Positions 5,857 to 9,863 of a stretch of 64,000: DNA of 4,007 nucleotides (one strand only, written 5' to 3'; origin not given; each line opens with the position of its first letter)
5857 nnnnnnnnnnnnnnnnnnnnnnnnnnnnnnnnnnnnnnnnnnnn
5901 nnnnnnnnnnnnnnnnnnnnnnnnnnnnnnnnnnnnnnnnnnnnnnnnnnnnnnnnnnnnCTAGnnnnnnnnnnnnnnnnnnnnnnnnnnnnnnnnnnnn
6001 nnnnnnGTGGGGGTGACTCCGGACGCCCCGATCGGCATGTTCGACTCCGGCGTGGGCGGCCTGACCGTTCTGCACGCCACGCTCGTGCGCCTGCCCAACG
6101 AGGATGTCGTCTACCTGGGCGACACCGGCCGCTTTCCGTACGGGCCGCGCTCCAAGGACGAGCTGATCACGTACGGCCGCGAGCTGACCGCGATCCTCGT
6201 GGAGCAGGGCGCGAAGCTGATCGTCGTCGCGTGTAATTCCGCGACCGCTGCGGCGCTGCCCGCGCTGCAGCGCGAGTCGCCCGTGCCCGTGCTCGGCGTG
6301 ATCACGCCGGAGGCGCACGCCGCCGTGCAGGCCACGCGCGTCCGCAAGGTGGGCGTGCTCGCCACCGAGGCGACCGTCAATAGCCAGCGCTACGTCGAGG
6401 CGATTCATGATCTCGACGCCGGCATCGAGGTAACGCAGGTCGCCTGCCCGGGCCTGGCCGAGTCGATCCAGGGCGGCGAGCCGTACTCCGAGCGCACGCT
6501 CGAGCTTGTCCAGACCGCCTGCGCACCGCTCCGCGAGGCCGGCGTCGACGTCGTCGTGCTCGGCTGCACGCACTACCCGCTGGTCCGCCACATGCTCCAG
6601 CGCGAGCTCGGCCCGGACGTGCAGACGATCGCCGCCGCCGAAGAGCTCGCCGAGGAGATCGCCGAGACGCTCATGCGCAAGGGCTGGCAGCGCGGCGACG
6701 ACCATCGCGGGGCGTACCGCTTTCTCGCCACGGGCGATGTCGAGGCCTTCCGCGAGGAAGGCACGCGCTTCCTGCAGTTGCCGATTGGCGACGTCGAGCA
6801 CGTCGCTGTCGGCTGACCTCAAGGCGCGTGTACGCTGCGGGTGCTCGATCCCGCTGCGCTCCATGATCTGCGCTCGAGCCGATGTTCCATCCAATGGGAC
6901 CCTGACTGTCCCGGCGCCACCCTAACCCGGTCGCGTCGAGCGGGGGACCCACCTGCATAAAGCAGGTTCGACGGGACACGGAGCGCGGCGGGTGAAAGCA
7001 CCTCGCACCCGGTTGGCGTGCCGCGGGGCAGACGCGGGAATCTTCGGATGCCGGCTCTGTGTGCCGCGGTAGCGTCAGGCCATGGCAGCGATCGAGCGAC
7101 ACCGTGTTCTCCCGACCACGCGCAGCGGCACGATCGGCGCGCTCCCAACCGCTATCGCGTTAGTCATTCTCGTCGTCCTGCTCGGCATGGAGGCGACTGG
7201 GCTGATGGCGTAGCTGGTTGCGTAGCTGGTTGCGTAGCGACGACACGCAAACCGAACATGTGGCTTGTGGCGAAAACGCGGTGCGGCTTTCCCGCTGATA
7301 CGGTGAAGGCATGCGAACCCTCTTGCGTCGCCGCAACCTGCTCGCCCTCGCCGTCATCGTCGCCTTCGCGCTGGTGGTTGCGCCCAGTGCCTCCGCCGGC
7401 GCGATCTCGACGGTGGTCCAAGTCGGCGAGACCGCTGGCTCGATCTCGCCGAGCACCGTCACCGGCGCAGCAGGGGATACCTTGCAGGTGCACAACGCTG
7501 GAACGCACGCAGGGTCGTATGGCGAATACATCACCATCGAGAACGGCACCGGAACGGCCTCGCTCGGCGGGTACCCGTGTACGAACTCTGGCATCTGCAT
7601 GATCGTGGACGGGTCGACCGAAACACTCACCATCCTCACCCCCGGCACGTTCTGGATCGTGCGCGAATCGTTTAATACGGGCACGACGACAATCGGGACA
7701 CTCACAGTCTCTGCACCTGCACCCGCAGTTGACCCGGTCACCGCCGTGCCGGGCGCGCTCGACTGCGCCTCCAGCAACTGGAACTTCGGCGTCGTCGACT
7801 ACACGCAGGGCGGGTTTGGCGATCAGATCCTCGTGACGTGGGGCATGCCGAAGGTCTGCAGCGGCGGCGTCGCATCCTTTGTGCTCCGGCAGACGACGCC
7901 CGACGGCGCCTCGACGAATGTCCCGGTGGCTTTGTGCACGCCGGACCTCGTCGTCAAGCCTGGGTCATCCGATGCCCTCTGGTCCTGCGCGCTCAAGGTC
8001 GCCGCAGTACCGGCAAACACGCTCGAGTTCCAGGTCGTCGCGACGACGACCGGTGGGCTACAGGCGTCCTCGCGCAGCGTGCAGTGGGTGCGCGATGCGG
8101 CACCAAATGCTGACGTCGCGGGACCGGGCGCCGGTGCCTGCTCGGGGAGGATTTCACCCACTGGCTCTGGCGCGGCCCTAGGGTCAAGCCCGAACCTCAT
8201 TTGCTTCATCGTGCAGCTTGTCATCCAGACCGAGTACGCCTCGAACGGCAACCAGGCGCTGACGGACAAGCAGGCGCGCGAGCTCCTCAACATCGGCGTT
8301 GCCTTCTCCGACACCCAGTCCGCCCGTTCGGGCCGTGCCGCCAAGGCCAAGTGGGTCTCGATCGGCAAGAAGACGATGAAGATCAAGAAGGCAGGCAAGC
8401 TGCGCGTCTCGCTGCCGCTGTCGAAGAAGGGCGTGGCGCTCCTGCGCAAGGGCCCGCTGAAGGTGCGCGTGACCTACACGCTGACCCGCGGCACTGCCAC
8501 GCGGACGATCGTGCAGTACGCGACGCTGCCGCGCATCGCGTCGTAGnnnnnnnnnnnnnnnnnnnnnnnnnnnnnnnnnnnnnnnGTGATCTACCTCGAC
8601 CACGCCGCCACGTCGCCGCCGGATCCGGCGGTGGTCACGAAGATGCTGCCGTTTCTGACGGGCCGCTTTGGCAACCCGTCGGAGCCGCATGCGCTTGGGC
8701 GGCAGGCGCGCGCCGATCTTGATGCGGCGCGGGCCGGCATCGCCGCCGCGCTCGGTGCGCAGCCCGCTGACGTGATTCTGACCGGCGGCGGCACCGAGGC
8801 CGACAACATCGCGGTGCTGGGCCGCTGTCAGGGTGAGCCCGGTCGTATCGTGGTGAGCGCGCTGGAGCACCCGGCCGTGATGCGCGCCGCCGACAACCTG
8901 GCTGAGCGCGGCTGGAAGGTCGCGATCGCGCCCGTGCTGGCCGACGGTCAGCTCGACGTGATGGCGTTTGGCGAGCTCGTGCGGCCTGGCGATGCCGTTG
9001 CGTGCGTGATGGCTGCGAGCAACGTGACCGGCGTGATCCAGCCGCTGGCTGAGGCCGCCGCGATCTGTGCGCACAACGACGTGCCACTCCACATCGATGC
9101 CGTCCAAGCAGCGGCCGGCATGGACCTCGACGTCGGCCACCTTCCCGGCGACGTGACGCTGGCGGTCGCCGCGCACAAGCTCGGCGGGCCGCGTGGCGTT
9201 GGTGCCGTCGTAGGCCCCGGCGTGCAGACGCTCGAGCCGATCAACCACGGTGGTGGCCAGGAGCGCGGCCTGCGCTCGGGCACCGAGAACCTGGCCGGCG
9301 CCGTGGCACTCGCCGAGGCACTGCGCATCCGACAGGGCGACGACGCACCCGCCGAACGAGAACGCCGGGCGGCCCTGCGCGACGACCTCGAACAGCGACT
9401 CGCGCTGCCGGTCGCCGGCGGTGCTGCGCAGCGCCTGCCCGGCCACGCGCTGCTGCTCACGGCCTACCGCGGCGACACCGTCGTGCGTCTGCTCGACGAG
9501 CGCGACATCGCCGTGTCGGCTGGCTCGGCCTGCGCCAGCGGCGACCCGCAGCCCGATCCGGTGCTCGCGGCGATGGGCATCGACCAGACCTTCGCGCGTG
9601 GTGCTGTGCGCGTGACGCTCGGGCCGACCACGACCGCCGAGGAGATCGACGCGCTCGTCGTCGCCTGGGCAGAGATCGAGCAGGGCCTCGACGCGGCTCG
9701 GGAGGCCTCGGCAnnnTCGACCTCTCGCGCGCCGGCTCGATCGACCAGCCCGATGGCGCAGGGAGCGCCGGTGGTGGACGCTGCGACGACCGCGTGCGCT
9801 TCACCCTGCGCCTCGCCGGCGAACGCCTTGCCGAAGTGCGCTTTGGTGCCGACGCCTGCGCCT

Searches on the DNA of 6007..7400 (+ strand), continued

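Call 64: search_with_rna_model(model_id=R1, sources=[L113, L114, L115, L116, L117, L118, L119, L120], max_evalue=1, filters=off)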
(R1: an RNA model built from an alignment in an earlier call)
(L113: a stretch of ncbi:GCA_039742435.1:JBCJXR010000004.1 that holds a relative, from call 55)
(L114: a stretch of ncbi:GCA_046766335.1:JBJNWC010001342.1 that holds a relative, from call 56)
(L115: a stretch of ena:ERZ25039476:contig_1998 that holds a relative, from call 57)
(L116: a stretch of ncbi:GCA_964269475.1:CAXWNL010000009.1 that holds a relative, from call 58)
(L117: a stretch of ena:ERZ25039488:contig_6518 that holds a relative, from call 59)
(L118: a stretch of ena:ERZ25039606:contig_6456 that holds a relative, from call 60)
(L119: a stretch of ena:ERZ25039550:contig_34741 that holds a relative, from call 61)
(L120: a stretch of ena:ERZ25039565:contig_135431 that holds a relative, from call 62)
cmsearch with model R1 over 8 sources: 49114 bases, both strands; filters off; matches with E-value up to 1: 29.
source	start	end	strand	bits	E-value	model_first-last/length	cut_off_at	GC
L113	2326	2476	+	131.8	5e-28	1-152/152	no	0.66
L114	2356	2505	+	105.6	4.3e-22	1-152/152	no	0.7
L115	2323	2475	+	63.9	1.2e-12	1-152/152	no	0.65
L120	2350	2504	+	55.8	8.1e-11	1-152/152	no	0.7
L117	2341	2488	+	54.5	1.6e-10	1-152/152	no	0.68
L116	2313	2415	+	47.7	5.3e-09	24-129/152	no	0.74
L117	3602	3665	+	22.8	0.0023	1-152/152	no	0.77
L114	2355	2502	-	19.4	0.014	1-152/152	no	0.7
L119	91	155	+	16.8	0.054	1-152/152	no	0.8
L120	5746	5813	+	16.8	0.054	1-152/152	no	0.78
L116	470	531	-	15.1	0.13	1-152/152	no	0.73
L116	2056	2086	+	14.1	0.22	1-152/152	no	0.84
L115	5655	5790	+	13.8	0.25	1-152/152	no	0.67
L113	2325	2473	-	13.6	0.29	1-152/152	no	0.66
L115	2531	2623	+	13.2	0.36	1-152/152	no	0.75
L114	4048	4126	+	13.1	0.37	1-152/152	no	0.76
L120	3272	3324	+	12.7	0.45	1-152/152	no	0.75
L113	941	973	-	12.6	0.47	1-152/152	no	0.76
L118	1698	1742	+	12.6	0.49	1-152/152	no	0.76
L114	496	525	+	12.6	0.49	1-152/152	no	0.83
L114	2833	2864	+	12.5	0.52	1-152/152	no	0.88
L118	1084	1168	-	12.4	0.54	1-152/152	no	0.69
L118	4484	4533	+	12.3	0.57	1-152/152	no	0.78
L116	1809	1842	-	12.3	0.57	1-152/152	no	0.79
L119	3473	3554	-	12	0.65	1-152/152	no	0.74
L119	5176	5331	+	11.7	0.76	1-152/152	no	0.71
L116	3051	3108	+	11.5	0.84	1-152/152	no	0.81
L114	3261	3299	-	11.5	0.85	1-152/152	no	0.85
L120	2639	2680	+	11.2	0.99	1-152/152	no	0.81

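Call 65: search_with_rna_model(model_id=R1, sources=[window, L001, L002, L003, L088, L102, L087, L098, L083, L086, L108, L113, L114, L115, L116, L117, L120], max_evalue=0.00001, make_alignment=true)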
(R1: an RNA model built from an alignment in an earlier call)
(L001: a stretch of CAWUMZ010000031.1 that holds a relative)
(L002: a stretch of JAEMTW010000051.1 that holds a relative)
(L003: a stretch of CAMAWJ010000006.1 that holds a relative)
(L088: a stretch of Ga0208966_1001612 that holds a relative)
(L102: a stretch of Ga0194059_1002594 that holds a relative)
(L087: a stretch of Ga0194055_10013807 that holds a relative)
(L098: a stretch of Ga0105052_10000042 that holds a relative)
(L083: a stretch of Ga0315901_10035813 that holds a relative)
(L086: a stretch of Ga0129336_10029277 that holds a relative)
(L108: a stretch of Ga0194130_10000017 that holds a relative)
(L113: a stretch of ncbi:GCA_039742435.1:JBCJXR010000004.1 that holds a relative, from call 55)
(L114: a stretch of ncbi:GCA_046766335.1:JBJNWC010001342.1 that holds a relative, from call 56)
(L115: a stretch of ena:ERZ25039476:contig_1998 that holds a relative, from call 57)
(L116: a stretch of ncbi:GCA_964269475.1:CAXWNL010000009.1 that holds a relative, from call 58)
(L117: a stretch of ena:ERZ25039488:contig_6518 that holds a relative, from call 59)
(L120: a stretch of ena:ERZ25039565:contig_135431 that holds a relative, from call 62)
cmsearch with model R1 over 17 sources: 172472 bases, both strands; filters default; matches with E-value up to 0.00001: 17.
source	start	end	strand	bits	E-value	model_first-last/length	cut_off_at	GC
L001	4844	4995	+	178.3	5e-38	1-152/152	no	0.68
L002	4833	4983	+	175.7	2e-37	1-152/152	no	0.64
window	6846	6997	+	175.6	2.1e-37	1-152/152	no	0.66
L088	1793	1943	-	173.7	5.6e-37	1-152/152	no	0.64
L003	4833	4983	+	172.5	1e-36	1-152/152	no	0.63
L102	994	1144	-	171.8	1.5e-36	1-152/152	no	0.63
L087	2970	3120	-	166.9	1.9e-35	1-152/152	no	0.62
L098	3650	3800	+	137.4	9.4e-29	1-152/152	no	0.66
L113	2326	2476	+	131.8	1.7e-27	1-152/152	no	0.66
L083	1832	1981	+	127.7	1.4e-26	1-152/152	no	0.75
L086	457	606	-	126.2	3.2e-26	1-152/152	no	0.75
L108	4944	5093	-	117.2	3.4e-24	1-152/152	no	0.75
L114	2356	2505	+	105.6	1.5e-21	1-152/152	no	0.7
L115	2323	2475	+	63.9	4e-12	1-152/152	no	0.65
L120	2350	2504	+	55.8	2.8e-10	1-152/152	no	0.7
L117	2341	2488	+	54.5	5.4e-10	1-152/152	no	0.68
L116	2313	2415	+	47.7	1.9e-08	24-129/152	no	0.74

Alignment A9: 17 matches aligned to the model, 169 columns, each read 5' to 3' on its own strand. Consensus structure (alignment columns), stored with it:
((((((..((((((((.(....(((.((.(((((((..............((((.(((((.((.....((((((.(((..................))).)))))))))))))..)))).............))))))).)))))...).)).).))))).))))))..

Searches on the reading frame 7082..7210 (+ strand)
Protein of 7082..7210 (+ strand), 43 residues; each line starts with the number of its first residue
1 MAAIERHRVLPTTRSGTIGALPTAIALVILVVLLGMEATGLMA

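Call 39: search_protein_families(library=pfam, proteins=[window:7082-7210:+], max_evalue=0.01)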
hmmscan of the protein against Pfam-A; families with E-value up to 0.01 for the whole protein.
window:7082-7210:+ (43 aa): 0 families

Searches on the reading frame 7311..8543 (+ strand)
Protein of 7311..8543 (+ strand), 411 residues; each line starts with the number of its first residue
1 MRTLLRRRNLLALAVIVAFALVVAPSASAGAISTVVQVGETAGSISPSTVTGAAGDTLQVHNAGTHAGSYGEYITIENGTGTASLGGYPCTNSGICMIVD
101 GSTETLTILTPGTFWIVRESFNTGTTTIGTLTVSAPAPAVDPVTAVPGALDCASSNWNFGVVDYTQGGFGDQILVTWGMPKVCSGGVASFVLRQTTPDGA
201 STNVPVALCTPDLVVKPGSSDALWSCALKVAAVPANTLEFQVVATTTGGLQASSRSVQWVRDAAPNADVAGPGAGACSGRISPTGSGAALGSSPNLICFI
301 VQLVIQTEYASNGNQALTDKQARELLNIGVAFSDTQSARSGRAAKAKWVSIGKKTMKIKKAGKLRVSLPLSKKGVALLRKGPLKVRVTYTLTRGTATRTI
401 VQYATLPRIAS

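Call 39: search_protein_families(library=pfam, proteins=[window:7311-8543:+], max_evalue=0.01)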
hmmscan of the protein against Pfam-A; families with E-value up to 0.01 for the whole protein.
window:7311-8543:+ (411 aa): 0 families

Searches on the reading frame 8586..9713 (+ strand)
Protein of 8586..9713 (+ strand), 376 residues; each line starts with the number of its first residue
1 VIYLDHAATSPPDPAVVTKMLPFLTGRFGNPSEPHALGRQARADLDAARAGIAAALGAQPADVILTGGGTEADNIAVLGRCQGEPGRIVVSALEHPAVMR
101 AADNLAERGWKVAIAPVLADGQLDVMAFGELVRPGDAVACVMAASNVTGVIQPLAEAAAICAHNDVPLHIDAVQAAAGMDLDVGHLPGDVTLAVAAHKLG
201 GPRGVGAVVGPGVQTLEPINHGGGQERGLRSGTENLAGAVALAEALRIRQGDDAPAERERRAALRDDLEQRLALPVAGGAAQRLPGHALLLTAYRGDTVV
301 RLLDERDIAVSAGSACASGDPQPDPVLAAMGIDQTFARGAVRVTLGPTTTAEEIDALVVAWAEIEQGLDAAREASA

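Call 39: search_protein_families(library=pfam, proteins=[window:8586-9713:+], max_evalue=0.01)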
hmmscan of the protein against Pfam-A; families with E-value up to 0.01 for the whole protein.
window:8586-9713:+ (376 aa): 1 family
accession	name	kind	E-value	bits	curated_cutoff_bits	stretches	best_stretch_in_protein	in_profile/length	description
PF00266.25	Aminotran_5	-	2.1e-57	195.2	21.5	1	2-357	1-371/371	Aminotransferase class-V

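Call 54: find_homologous_proteins(query=window:8586-9713:+, max_evalue=1e-40)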
Query window:8586-9713:+ (376 aa): 6946 proteins with E <= 1e-40 among 8000 candidates; the best 120 are listed.
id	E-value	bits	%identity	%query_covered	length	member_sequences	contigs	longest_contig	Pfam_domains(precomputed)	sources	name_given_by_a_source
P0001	3.1e-217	739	93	100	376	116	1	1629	PF00266.26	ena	-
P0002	8.3e-206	701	89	100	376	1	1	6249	PF00266.26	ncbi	ncbi:MAG: cysteine desulfurase family protein [Gaiellales bacterium]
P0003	7.9e-202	688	88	100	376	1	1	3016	PF00266.26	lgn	-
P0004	1.5e-201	687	88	100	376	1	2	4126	PF00266.26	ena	-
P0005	9.7e-201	685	87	100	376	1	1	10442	PF00266.26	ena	-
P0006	1.2e-200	684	88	100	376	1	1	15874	PF00266.26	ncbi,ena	-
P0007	4.7e-192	656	82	100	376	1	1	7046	PF00266.26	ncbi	ncbi:MAG: cysteine desulfurase family protein [Gaiellales bacterium]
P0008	2.1e-191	654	83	100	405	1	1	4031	PF00266.26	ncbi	-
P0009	1.1e-188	645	84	100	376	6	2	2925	PF00266.26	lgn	-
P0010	2.1e-187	641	81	100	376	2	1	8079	PF00266.26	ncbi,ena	-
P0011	3.4e-182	624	81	100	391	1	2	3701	PF00266.26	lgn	-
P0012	7.9e-177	606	81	100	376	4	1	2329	PF00266.26,PF01212.28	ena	-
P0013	9.9e-175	599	80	100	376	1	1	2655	PF00266.26,PF01212.28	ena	-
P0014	5.0e-165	567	77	95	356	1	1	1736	PF00266.26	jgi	jgi:cysteine desulfurase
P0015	9.2e-161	553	70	100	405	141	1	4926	PF00266.26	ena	-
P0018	3.8e-155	535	70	100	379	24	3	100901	PF00266.26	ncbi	-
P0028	1.0e-139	484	65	100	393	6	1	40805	PF00266.26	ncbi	-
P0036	5.9e-123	429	60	97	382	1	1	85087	PF00266.26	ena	-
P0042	4.4e-118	413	60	100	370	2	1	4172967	PF00155.28,PF00266.26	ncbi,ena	-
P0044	2.6e-117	410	57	100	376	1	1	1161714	PF00266.26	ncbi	-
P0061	1.3e-108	382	57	99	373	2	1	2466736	PF00266.26,PF01212.28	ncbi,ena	-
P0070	1.0e-96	342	52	100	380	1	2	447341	PF00266.26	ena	-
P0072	3.9e-95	337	55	93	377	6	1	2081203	PF00266.26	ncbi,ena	-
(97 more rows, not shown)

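Call 55: find_encoding_contigs(protein=P0018, flank=2500, max_places=1)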
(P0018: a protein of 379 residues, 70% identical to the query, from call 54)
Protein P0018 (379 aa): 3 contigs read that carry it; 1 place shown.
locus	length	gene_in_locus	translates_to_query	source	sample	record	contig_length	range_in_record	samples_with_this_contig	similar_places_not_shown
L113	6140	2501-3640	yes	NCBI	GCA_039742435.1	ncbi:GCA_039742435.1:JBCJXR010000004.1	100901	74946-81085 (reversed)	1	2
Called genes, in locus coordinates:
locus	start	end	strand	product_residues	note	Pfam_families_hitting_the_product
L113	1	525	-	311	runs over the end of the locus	PF01904:DUF72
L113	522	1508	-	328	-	PF01522:Polysacc_deac_1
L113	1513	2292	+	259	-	PF01177:Asp_Glu_race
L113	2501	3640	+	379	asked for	PF00266:Aminotran_5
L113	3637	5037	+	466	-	PF03054:tRNA_Me_trans, PF20259:tRNA_Me_trans_M, PF20258:tRNA_Me_trans_C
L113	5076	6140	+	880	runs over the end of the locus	PF01411:tRNA-synt_2c, PF07973:tRNA_SAD, PF02272:DHHA1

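Call 56: find_encoding_contigs(protein=P0028, flank=2500, max_places=1)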
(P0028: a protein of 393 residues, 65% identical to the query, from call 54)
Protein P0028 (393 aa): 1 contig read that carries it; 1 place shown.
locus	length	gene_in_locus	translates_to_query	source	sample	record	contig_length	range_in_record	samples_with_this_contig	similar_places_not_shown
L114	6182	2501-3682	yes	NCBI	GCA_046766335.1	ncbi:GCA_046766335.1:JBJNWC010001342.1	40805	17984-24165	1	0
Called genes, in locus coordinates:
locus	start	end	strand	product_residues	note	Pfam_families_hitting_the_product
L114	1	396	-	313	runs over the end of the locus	PF01904:DUF72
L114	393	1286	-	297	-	PF01522:Polysacc_deac_1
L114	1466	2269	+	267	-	PF01177:Asp_Glu_race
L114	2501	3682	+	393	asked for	PF00266:Aminotran_5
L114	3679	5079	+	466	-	PF01592:NifU_N (weak), PF03054:tRNA_Me_trans, PF20259:tRNA_Me_trans_M, PF20258:tRNA_Me_trans_C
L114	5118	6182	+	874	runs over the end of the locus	PF01411:tRNA-synt_2c, PF07973:tRNA_SAD, PF02272:DHHA1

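Call 57: find_encoding_contigs(protein=P0042, flank=2500, max_places=1)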
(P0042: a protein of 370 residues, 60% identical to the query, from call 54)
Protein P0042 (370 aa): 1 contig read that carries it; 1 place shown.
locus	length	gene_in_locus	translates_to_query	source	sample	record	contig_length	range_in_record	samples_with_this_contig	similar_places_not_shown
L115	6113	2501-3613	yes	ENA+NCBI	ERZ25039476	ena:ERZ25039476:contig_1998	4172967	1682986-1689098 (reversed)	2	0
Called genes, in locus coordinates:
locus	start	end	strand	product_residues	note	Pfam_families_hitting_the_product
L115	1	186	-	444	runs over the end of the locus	PF06725:3D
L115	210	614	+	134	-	-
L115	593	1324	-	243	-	PF01177:Asp_Glu_race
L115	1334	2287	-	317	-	PF01904:DUF72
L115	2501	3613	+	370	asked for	PF00155:Aminotran_1_2 (weak), PF00266:Aminotran_5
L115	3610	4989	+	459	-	PF01592:NifU_N (weak), PF03054:tRNA_Me_trans, PF20259:tRNA_Me_trans_M, PF20258:tRNA_Me_trans_C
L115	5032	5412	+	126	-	-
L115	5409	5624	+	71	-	-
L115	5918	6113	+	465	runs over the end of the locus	PF03951:Gln-synt_N (weak), PF00120:Gln-synt_C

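Call 58: find_encoding_contigs(protein=P0044, flank=2500, max_places=1)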
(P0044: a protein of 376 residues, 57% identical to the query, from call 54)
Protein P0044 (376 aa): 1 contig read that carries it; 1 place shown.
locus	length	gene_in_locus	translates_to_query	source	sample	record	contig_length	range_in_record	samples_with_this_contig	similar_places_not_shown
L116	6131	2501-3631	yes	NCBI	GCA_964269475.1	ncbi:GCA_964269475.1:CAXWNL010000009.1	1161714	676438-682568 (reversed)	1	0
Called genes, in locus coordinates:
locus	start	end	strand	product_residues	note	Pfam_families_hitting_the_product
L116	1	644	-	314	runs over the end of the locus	PF01904:DUF72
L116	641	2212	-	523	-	PF00496:SBP_bac_5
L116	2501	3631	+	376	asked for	PF00266:Aminotran_5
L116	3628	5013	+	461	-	PF03054:tRNA_Me_trans, PF20259:tRNA_Me_trans_M, PF20258:tRNA_Me_trans_C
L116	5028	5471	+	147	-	-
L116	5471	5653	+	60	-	-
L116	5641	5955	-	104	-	PF00166:Cpn10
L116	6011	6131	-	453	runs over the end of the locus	-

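Call 59: find_encoding_contigs(protein=P0061, flank=2500, max_places=1)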
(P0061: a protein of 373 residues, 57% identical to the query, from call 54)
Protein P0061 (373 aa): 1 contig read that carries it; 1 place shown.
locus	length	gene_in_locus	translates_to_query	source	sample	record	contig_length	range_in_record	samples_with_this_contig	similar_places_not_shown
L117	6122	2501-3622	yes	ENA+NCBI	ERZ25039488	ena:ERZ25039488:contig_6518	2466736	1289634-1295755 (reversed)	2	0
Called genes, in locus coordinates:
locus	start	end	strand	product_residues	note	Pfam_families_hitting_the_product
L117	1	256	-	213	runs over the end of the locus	-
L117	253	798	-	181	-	-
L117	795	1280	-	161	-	-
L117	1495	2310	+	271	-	PF01177:Asp_Glu_race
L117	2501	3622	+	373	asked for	PF00266:Aminotran_5, PF01212:Beta_elim_lyase (weak)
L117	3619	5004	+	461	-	PF01592:NifU_N, PF03054:tRNA_Me_trans, PF20259:tRNA_Me_trans_M, PF20258:tRNA_Me_trans_C (weak)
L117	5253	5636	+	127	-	PF06103:DUF948 (weak)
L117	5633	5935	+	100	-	-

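Call 60: find_encoding_contigs(protein=P0072, flank=2500, max_places=1)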
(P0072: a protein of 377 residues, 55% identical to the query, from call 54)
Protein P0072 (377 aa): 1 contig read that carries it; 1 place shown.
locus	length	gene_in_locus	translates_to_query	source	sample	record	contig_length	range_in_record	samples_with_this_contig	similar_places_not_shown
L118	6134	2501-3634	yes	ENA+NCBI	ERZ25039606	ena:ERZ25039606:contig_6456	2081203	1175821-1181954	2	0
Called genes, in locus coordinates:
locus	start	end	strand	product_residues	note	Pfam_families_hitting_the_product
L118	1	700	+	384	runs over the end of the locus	PF13393:tRNA-synt_His, PF00587:tRNA-synt_2b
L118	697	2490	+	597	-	PF01336:tRNA_anti-codon, PF00152:tRNA-synt_2, PF02938:GAD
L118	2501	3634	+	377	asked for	PF00266:Aminotran_5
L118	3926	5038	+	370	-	PF03054:tRNA_Me_trans, PF20259:tRNA_Me_trans_M, PF20258:tRNA_Me_trans_C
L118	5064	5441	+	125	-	PF06103:DUF948 (weak)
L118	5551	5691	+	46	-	-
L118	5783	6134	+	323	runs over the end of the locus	PF04542:Sigma70_r2, PF04539:Sigma70_r3, PF04545:Sigma70_r4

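Call 61: find_encoding_contigs(protein=P0070, flank=2500, max_places=1)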
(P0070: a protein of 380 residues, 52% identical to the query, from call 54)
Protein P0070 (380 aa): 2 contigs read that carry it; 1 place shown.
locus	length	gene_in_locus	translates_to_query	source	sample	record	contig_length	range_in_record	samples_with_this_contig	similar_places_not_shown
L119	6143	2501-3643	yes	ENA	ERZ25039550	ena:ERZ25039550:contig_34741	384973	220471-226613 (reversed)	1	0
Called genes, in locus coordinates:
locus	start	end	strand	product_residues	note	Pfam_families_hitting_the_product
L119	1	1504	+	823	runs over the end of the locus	PF00311:PEPcase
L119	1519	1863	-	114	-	PF00034:Cytochrom_C (weak), PF13442:Cytochrome_CBB3 (weak)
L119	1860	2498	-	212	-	-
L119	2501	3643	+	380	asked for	PF00266:Aminotran_5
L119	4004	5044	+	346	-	PF03054:tRNA_Me_trans, PF20259:tRNA_Me_trans_M, PF20258:tRNA_Me_trans_C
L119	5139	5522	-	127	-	PF01850:PIN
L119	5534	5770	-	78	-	PF02604:PhdYeFM_antitox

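Call 62: find_encoding_contigs(protein=P0036, flank=2500, max_places=1)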
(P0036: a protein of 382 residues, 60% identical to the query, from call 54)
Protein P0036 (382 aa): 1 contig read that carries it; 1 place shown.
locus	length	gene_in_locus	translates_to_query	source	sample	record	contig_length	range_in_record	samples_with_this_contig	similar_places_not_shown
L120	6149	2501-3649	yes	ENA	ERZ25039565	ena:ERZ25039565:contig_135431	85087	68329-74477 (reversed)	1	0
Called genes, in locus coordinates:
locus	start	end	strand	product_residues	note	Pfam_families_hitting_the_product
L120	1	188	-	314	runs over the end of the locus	PF01904:DUF72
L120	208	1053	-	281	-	PF00520:Ion_trans, PF08016:PKD_channel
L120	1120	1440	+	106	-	-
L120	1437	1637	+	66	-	-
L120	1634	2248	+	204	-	PF01177:Asp_Glu_race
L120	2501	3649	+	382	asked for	PF00266:Aminotran_5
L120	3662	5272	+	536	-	PF03054:tRNA_Me_trans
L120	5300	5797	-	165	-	-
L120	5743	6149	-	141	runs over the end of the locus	-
